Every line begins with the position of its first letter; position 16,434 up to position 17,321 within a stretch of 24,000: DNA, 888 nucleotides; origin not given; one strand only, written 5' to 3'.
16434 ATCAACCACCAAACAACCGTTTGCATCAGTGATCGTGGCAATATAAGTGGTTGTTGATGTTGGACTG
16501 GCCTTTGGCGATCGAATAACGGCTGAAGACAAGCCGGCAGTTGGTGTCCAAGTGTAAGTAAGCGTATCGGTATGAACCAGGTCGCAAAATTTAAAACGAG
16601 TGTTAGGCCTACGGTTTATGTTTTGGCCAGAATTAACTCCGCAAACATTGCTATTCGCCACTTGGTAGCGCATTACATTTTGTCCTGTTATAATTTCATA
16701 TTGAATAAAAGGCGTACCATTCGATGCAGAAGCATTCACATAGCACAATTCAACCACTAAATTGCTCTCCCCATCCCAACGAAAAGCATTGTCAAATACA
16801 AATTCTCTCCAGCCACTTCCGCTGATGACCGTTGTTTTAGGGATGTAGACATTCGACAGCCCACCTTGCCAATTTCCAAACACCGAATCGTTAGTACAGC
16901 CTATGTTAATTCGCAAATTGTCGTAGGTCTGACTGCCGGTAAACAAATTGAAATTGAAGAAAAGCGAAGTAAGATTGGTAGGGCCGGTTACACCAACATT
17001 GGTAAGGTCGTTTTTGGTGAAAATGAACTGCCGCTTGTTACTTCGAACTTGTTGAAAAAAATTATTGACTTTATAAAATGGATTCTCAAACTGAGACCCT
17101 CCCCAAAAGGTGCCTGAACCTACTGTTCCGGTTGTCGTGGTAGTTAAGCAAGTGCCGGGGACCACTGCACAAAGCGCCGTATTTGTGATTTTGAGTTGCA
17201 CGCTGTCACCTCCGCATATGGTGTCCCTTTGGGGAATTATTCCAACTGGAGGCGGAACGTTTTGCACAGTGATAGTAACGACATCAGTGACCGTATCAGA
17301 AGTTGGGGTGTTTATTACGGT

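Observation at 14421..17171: Triplicated, unrecognised Cys-bracketed domain of about 190 aa, nested inside Ig-like repeats of the giant adhesin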

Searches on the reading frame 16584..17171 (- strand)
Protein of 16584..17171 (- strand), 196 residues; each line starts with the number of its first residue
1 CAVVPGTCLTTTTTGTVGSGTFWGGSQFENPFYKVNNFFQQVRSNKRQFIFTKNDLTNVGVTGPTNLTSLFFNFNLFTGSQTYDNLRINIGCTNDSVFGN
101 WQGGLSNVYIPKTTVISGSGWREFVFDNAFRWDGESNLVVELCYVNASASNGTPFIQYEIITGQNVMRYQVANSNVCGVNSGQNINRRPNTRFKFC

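Call 10: search_protein_families(library=pfam, proteins=[window:16584-17171:-], max_evalue=10)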
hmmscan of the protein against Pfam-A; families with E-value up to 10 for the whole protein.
window:16584-17171:- (196 aa): 2 families
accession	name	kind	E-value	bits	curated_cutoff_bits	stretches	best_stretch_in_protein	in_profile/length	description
PF17779.7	NOD2_WH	-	0.11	13.1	23.1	1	46-72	16-41/57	NOD2 winged helix domain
PF18079.6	AglB_L1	-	0.18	12.4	23.6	1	107-177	13-82/87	Archaeal glycosylation protein B long peripheral domain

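Call 13: find_homologous_proteins(query=A2, max_evalue=0.001)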
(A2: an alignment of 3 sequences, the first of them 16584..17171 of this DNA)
Query A2 (3 sequences) (196 aa, profile of the alignment): 10 proteins with E <= 0.001 among 2721 candidates.
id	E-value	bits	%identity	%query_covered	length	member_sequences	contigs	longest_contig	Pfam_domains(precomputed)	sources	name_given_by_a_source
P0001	3.3e-17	81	34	49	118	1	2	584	-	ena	-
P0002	2.6e-16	78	30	90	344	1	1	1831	PF18962.8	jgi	jgi:hypothetical protein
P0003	1.7e-13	69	29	65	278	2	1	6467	PF18962.8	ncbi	-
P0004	1.2e-11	63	32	74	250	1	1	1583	PF18962.8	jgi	jgi:hypothetical protein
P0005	2.9e-11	62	34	33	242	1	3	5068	-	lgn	-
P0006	5.1e-11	61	26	52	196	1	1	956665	-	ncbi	-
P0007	1.8e-9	56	29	66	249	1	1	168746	-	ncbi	ncbi:MAG: hypothetical protein V4561_13585, partial [Bacteroidota bacterium]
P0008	2.0e-6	46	27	61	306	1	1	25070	-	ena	-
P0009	1.4e-4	40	32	47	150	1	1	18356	-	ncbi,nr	ncbi:MAG: hypothetical protein J6S56_01230, partial [Bacteroidales bacterium]|nr:hypothetical protei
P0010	9.7e-4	37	41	17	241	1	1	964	-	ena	-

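Call 16: find_homologous_proteins(query=A3, max_evalue=0.001)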
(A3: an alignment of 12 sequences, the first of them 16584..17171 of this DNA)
Query A3 (12 sequences) (196 aa, profile of the alignment): 24 proteins with E <= 0.001 among 8000 candidates.
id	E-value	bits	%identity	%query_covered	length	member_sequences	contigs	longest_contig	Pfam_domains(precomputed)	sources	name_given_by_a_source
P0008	2.2e-80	288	27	61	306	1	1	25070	-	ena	-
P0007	4.6e-74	267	29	66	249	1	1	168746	-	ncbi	ncbi:MAG: hypothetical protein V4561_13585, partial [Bacteroidota bacterium]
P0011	2.3e-73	265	48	14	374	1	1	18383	-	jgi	jgi:large repetitive protein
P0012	1.8e-72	262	45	19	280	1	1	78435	-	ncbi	ncbi:MAG: hypothetical protein WC716_15270, partial [Chitinophagaceae bacterium]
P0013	1.9e-66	242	35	49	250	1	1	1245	-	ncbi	ncbi:MAG: hypothetical protein V4561_14795, partial [Bacteroidota bacterium]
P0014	4.5e-58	215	46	13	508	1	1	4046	-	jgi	jgi:hypothetical protein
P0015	2.6e-55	206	59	9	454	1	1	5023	-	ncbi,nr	ncbi:MAG: hypothetical protein IT256_01025, partial [Chitinophagaceae bacterium]|nr:hypothetical pro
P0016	4.5e-48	182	43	15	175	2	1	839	-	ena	-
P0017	7.7e-35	139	26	82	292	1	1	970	-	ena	-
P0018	1.1e-34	138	44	9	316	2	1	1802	-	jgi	-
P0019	9.9e-34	135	40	8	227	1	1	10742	-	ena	-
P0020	1.0e-33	135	22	58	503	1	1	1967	-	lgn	-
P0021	8.5e-33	132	28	76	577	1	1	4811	PF00801.27,PF18962.8,PF18911.7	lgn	-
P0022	3.8e-32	130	32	39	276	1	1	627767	-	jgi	jgi:hypothetical protein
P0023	5.0e-29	120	32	11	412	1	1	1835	-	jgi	jgi:hypothetical protein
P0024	7.1e-28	116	45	11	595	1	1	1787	PF20009.5,PF00041.28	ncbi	ncbi:MAG: GEVED domain-containing protein, partial [Flavobacteriales bacterium]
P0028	3.8e-14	71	36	11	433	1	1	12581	PF18962.8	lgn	-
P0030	6.0e-10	57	63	16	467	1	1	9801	PF18962.8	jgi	jgi:hypothetical protein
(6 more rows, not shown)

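Call 27: search_protein_families(library=pfam, alignment_id=A4, max_evalue=0.1)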
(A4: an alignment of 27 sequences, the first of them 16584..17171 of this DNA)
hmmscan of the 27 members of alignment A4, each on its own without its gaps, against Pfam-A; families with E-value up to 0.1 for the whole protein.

A. member 1, window:16584-17171:- (196 aa): 0 families

B. families by the number of members that match (of 27 scanned): 19 families
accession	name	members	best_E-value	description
PF18962.6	Por_Secre_tail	6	2.6e-15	Secretion system C-terminal sorting domain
PF13585.12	CHU_C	3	0.0041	CHU_C Type IX secretion signal domain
PF00041.27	fn3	2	4.9e-14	Fibronectin type III domain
PF00801.26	PKD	2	3.2e-10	PKD domain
PF13860.13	FlgD_ig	2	0.0077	FlgD Ig-like domain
PF20009.4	GEVED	1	2.2e-19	GEVED domain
PF18911.6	PKD_4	1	2.4e-12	PKD domain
PF25788.1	Ig_Rha78A_N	1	0.00025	Rha78A-like, N-terminal immunoglobulin domain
PF22073.2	Cep192_D4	1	0.00044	Cep192 domain 4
PF22352.2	K319L-like_PKD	1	0.00068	K319L-like, PKD domain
PF19081.6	Ig_7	1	0.002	Ig-like domain CHU_C associated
PF21876.2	STIV_turret_2nd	1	0.0048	C381 turret protein 2nd galactose-binding domain-like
PF16967.11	TcfC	1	0.016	E-set like domain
PF00386.27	C1q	1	0.027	C1q domain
PF22060.2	Cep192_D1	1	0.039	Cep192 domain 1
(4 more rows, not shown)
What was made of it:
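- Closest known: Fibrillar adhesins built from a binding head plus stalk domains. Same: GEVED co-occurs with the module family in one homolog, P0024 (calls 16, 27).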

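Call 30: search_protein_representatives(alignment_id=A4)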
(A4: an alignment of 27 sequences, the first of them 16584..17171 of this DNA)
Query: 27 sequences, 387 profile positions. Proteins with E-value up to 0.001 (for the whole library): 26261; up to 1e-10: 12796; up to 1e-30: 4717. The best 150 are listed.
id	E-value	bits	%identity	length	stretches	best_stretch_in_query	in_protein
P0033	0.0e+00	1226.3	-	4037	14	22-228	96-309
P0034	0.0e+00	1008.0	-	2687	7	16-288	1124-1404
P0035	7.4e-278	937.3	-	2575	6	17-294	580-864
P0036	8.4e-248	838.4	-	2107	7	6-286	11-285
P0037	1.0e-246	834.8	-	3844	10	17-242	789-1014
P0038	4.2e-243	822.9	-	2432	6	15-275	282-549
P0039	3.2e-236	800.3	-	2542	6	22-350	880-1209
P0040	3.4e-199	678.4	-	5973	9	16-320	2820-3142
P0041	1.3e-195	666.5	-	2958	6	22-229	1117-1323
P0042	1.2e-193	660.1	-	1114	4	6-286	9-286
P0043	1.6e-193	659.7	-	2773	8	17-359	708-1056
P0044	3.2e-191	652.1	-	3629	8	22-265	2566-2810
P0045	1.4e-185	633.6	-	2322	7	11-376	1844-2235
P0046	1.2e-181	620.6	-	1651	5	21-203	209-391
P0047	7.5e-181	618.0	-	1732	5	6-240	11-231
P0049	7.0e-176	601.6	-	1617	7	22-203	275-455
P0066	3.0e-147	507.4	-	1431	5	18-201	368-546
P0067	5.8e-147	506.4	-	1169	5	20-209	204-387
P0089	3.2e-136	471.1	-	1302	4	15-200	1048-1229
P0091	6.6e-135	466.7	-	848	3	11-203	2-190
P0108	1.4e-128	445.9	-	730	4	1-201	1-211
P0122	9.2e-125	433.3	-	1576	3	11-204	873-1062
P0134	5.8e-120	417.5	-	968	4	21-255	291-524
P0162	1.7e-113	396.3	-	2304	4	22-213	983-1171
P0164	2.4e-113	395.8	-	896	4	22-285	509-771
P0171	2.7e-112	392.3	-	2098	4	11-253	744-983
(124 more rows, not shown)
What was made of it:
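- The profile search finds 26,261 clusters at E up to 1e-3, 12,796 at E up to 1e-10 and 4,717 at E up to 1e-30, with up to 14 copies per protein (call 30).
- Tried and rejected: The exhaustive profile search was needed (call 30).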

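Call 31: search_protein_families(library=ncbifam, alignment_id=A4, max_evalue=0.1)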
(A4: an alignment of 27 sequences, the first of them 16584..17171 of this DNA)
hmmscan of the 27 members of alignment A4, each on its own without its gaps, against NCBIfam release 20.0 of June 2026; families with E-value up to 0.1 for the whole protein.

A. member 1, window:16584-17171:- (196 aa): 1 family
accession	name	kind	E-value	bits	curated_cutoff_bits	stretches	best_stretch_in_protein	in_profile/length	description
TIGR02241.1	TIGR02241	subfamily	0.093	12.5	62.4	0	77-180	48-115/141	conserved hypothetical phage tail region protein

B. families by the number of members that match (of 27 scanned): 12 families
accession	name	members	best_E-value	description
TIGR04183.1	Por_Secre_tail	6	8e-14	T9SS type A sorting domain-containing protein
NF038113.1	T9SSA_dep_M36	6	8e-12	T9SS-dependent M36 family metallopeptidase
NF052323.1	T9SSA_dep_M6i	3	3e-08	T9SS-dependent M6-like inactivated metalloprotease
NF033707.1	T9SS_sortase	3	0.00015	type IX secretion system sortase PorU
NF033708.1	T9SS_Cterm_ChiA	2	1.8e-06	T9SS sorting signal type C domain-containing protein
NF012200.0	choice_anch_D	1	1.4e-10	choice-of-anchor D domain-containing protein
NF038128.1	choice_anch_J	1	0.0014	choice-of-anchor J domain-containing protein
NF047971.1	ThermolysLepto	1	0.0018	M4 family metalopeptidase thermolysin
NF038270.1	membran_MsaC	1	0.026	Msa family membrane protein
TIGR02122.1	TRAP_TAXI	1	0.063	TAXI family TRAP transporter solute-binding subunit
NF033061.1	ANT_4p_I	1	0.076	ANT(4')-I family aminoglycoside nucleotidyltransferase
TIGR02241.1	TIGR02241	1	0.093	conserved hypothetical phage tail region protein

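Call 34: search_protein_families(library=pfam, proteins=[P0042, P0091, P0108, P0067, P0134, P0164], max_evalue=0.001)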
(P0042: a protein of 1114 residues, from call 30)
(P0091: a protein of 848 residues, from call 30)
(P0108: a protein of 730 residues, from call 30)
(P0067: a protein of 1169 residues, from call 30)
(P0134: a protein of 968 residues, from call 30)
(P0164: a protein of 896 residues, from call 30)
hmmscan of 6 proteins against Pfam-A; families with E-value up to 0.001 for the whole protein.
P0042 (1114 aa): 5 families
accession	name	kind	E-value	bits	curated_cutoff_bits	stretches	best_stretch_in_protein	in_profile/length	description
PF00041.27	fn3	-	5.2e-09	36.6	25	0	508-572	19-81/84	Fibronectin type III domain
PF25788.1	Ig_Rha78A_N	-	1.9e-08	34.9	27.4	0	264-295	68-100/105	Rha78A-like, N-terminal immunoglobulin domain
PF16656.11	Pur_ac_phosph_N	-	6e-08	33.6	30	0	540-575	61-92/93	Purple acid Phosphatase, N-terminal domain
PF24489.1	Ig_J_second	-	0.00019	21.9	27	0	265-286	63-84/105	Tip attachment protein J second Ig-like domain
PF25059.1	FN3_DSCAM-DSCAML_C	-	0.0004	21.1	39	0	539-567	44-72/89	DSCAM/DSCAML C-terminal Fn3-like domain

P0091 (848 aa): 3 families
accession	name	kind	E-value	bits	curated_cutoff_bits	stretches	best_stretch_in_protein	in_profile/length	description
PF15780.11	ASH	-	2.4e-09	37.7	27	1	195-288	8-94/98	Abnormal spindle-like microcephaly-assoc'd, ASPM-SPD-2-Hydin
PF22544.2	HYDIN_VesB_CFA65-like_Ig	-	8.4e-06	26.4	25.5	0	485-576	1-86/100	HYDIN/CFA65/VesB-like, Ig-like domain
PF22073.2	Cep192_D4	-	0.00015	22.4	35.5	0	216-297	24-111/112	Cep192 domain 4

P0108 (730 aa): 0 families

P0067 (1169 aa): 4 families
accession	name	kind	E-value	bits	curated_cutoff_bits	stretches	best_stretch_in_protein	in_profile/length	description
PF00041.27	fn3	-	3.8e-18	65.9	25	2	823-903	2-83/84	Fibronectin type III domain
PF18962.6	Por_Secre_tail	-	1.7e-10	41.4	27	1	1104-1166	3-73/75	Secretion system C-terminal sorting domain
PF16656.11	Pur_ac_phosph_N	-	2.8e-08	34.7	30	2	833-905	24-93/93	Purple acid Phosphatase, N-terminal domain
PF25788.1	Ig_Rha78A_N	-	0.00013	22.6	27.4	0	760-817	49-101/105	Rha78A-like, N-terminal immunoglobulin domain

P0134 (968 aa): 2 families
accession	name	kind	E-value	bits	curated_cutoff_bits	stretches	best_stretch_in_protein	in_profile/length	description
PF00041.27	fn3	-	1.8e-15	57.3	25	2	758-840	3-79/84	Fibronectin type III domain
PF25059.1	FN3_DSCAM-DSCAML_C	-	4.1e-13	49.9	39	0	223-280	22-79/89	DSCAM/DSCAML C-terminal Fn3-like domain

P0164 (896 aa): 9 families
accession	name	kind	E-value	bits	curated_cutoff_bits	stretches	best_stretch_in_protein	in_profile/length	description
PF22544.2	HYDIN_VesB_CFA65-like_Ig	-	6.1e-31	107.1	25.5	3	117-217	3-100/100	HYDIN/CFA65/VesB-like, Ig-like domain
PF15780.11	ASH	-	7.2e-26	90.7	27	3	124-207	14-95/98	Abnormal spindle-like microcephaly-assoc'd, ASPM-SPD-2-Hydin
PF22073.2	Cep192_D4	-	4.5e-25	88.5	35.5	2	125-218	12-111/112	Cep192 domain 4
PF07610.17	DUF1573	-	2.5e-16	59.9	26.1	2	120-217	4-97/98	Protein of unknown function (DUF1573)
PF12371.14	TMEM131_like_N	-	5.5e-08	33.4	28.8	0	118-200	2-82/84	Transmembrane protein 131-like N-terminal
PF24771.2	Ig_CFAP74_1st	-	5e-05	24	29.2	0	404-492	1-89/97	CFAP74 first Ig-like domain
PF25248.1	Ig_CFAP65_8th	-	7.3e-05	23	25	0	402-433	2-33/128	CFAP65, eight Ig-like domain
PF24770.2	Ig-CFAP74_2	-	0.00027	21.9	27.4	0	405-433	2-30/185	CFAP74 second Ig-like domain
PF24507.1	Ig_CFAP65_4th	-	0.00027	21.7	27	0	751-786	33-67/76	CFAP65, fourth Ig-like domain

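Call 42: find_related_loci(query=A2, collection=genome_contigs, flank=6000)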
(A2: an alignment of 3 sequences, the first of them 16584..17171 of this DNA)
Query A2 (196 aa) in genome_contigs; peptide patterns used: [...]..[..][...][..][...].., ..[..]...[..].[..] (x = any residue, [..] = any of these).
57 stretches matched a pattern; 27 encode a relative of the query (tblastn E <= 1e-3); 27 distinct loci.
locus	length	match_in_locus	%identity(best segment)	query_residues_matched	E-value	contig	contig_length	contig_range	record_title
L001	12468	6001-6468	38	43-196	4e-26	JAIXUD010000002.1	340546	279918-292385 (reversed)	MAG: Sphingobacteriales bacterium isolate D1_MAG_00006 pond_D1_MAG_00006_000000000002, whole genome shotgun sequence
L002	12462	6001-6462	34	43-196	1e-21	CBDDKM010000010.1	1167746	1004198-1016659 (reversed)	MAG: Parvicellaceae bacterium isolate 2f2d11d2-0c83-4b6d-90d6-ffcac063f1ac genome assembly, contig: contig_10, whole gen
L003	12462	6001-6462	33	43-196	2e-20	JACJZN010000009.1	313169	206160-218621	MAG: Flavobacteriales bacterium isolate HK-STAS-BACT-65 HK-STAS-BACT-65_9, whole genome shotgun sequence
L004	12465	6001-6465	34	43-196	3e-20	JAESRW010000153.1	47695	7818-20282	MAG: Flavobacteriales bacterium isolate NORP269 Contig_source1383C_1757, whole genome shotgun sequence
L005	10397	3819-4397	32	1-196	2e-19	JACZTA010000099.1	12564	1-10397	MAG: Bacteroidetes bacterium isolate B12T1B10 B12T1B10_NODE2984, whole genome shotgun sequence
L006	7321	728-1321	33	1-196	2e-19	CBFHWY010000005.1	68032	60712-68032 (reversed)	MAG: Salibacteraceae bacterium isolate Co_bin_273_permissive genome assembly, contig: Co_bin_273_permissive_c5, whole ge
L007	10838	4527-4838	41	43-148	3e-19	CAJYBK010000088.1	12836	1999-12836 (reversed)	MAG TPA_asm: uncultured Flavobacteriales bacterium isolate SRR5242449_bin.10_MetaBAT_v2.12.1_MAG genome assembly, contig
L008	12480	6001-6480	30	38-196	2e-18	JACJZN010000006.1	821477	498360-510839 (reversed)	MAG: Flavobacteriales bacterium isolate HK-STAS-BACT-65 HK-STAS-BACT-65_6, whole genome shotgun sequence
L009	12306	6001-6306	38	43-146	1e-17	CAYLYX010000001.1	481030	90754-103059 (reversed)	MAG TPA_asm: uncultured Flavobacteriales bacterium isolate SRP334346_co1_196 genome assembly, contig: NODE_10_length_481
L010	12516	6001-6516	31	44-195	2e-17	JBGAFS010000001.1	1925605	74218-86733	MAG: Flavipsychrobacter sp. isolate MAG_MBR_H125.26 MBRH125-26_opera_contig_2, whole genome shotgun sequence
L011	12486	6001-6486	32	36-196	1e-15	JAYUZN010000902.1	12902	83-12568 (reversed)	MAG: Bacteroidota bacterium isolate GL16_Down_concoct_50 GL16_Down_concoct_50_901, whole genome shotgun sequence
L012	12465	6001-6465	30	45-196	2e-15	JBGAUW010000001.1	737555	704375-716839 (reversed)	MAG: Chitinophagales bacterium isolate MAG_MBR_H10.09 MBRH10-9_opera_contig_31, whole genome shotgun sequence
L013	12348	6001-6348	34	38-152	1e-14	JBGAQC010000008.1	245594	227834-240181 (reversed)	MAG: Chitinophagaceae bacterium isolate MAG_AAO_H10.13 AAOH10-13_opera_contig_232, whole genome shotgun sequence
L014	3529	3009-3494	28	44-196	4e-13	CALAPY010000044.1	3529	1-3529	MAG TPA_asm: uncultured Flavobacteriales bacterium isolate ERR599005_bin.18_CONCOCT_v1.1_MAG genome assembly, contig: ER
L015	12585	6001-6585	28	5-196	5e-13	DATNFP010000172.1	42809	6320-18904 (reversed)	MAG TPA_asm: Flavipsychrobacter sp. isolate SMAG_U11298 k141_3651194, whole genome shotgun sequence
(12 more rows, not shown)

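Call 45: search_solved_structures(query=A4, max_evalue=10, show_alignments=3)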
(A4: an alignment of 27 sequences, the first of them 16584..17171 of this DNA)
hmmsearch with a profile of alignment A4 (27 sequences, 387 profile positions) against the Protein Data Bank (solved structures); distinct sequences matched with E-value up to 10: 5.
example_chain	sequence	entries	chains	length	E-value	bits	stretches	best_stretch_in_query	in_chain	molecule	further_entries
8glk_D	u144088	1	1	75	0.0059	19.1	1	325-383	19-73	Endonuclease I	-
9dds_A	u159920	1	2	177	0.088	15.3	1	69-105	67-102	Alpha- and gamma-adaptin-binding protein p34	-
9ddt_A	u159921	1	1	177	0.088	15.3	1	69-105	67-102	Alpha- and gamma-adaptin-binding protein p34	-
2dle_A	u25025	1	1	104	0.16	14.5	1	227-287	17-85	Receptor-type tyrosine-protein phosphatase eta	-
1us4_A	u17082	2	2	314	0.41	13.1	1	7-38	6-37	PUTATIVE GLUR0 LIGAND BINDING CORE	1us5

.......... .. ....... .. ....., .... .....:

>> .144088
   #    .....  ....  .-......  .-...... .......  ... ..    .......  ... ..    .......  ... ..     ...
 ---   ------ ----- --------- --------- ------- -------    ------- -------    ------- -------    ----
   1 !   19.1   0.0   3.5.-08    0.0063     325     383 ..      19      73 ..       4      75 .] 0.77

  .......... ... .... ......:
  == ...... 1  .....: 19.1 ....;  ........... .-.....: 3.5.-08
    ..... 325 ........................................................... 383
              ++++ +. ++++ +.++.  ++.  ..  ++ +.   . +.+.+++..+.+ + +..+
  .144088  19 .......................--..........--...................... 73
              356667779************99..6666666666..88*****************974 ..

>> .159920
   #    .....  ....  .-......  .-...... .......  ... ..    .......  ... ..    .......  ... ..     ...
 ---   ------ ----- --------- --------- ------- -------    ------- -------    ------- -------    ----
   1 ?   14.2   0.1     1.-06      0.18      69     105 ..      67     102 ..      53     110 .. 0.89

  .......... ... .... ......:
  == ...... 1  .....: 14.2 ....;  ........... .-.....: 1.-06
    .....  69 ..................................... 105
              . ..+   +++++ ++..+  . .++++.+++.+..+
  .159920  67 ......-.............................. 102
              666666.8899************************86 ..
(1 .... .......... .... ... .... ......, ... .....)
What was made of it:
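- The search profile also contained Ig and Por-tail columns (call 45 shows a Por-tail hit).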

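Call 46: search_protein_families(library=ncbifam, proteins=[P0002, P0021, P0028, P0030, P0024, P0014], max_evalue=0.01)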
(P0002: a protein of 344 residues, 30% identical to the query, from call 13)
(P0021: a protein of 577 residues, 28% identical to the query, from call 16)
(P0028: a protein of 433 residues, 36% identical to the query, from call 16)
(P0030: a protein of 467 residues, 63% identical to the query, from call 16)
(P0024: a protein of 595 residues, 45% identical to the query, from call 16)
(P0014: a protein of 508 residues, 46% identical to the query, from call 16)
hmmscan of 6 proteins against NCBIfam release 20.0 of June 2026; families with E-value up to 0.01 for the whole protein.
P0002 (344 aa): 3 families
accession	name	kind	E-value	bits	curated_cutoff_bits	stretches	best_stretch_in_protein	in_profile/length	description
TIGR04183.1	Por_Secre_tail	domain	1.7e-10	40.7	23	1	266-340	2-69/72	T9SS type A sorting domain-containing protein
NF038113.1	T9SSA_dep_M36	equivalog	4.7e-06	25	885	1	265-341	795-867/869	T9SS-dependent M36 family metallopeptidase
NF052323.1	T9SSA_dep_M6i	equivalog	0.00014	20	600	1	265-340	960-1034/1043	T9SS-dependent M6-like inactivated metalloprotease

P0021 (577 aa): 3 families
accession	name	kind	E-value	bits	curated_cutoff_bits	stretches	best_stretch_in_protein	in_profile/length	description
TIGR04183.1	Por_Secre_tail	domain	2e-12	46.9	23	1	503-573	1-69/72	T9SS type A sorting domain-containing protein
NF038113.1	T9SSA_dep_M36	equivalog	8e-12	44.1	885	1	498-573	790-866/869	T9SS-dependent M36 family metallopeptidase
NF033708.1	T9SS_Cterm_ChiA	domain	1.8e-06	27.7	40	1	522-573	1-53/55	T9SS sorting signal type C domain-containing protein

P0028 (433 aa): 3 families
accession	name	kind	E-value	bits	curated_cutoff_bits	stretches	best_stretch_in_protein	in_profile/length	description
TIGR04183.1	Por_Secre_tail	domain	3.1e-11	43.1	23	1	359-432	1-72/72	T9SS type A sorting domain-containing protein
NF038113.1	T9SSA_dep_M36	equivalog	1.9e-07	29.6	885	1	346-431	782-868/869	T9SS-dependent M36 family metallopeptidase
NF033708.1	T9SS_Cterm_ChiA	domain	0.0038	17.1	40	0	383-430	5-53/55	T9SS sorting signal type C domain-containing protein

P0030 (467 aa): 2 families
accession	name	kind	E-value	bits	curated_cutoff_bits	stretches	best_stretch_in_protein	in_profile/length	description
TIGR04183.1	Por_Secre_tail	domain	2.7e-08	33.7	23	1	390-467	2-72/72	T9SS type A sorting domain-containing protein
NF038113.1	T9SSA_dep_M36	equivalog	3.1e-05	22.3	885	1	375-466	781-868/869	T9SS-dependent M36 family metallopeptidase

P0024 (595 aa): 1 family
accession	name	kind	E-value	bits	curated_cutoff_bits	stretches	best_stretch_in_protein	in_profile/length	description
NF047971.1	ThermolysLepto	equivalog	0.0018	16.5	1350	1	358-435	687-768/776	M4 family metalopeptidase thermolysin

P0014 (508 aa): 1 family
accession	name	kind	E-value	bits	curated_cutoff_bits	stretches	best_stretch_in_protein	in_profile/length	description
NF038128.1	choice_anch_J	domain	0.0014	18.8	30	1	336-482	12-161/162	choice-of-anchor J domain-containing protein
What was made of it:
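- On Any characterised CBM, lectin or adhesin-head family in Pfam (including GEVED, CshA_NR2, cleaved adhesin, PA14, PHR): NCBIfam hits fall only on the Por tail (calls 31, 46).
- Tried and rejected: The apparent M36, M6-like and PorU hits all fall on the Por sorting tail of homologs, not on the module (calls 31, 46).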
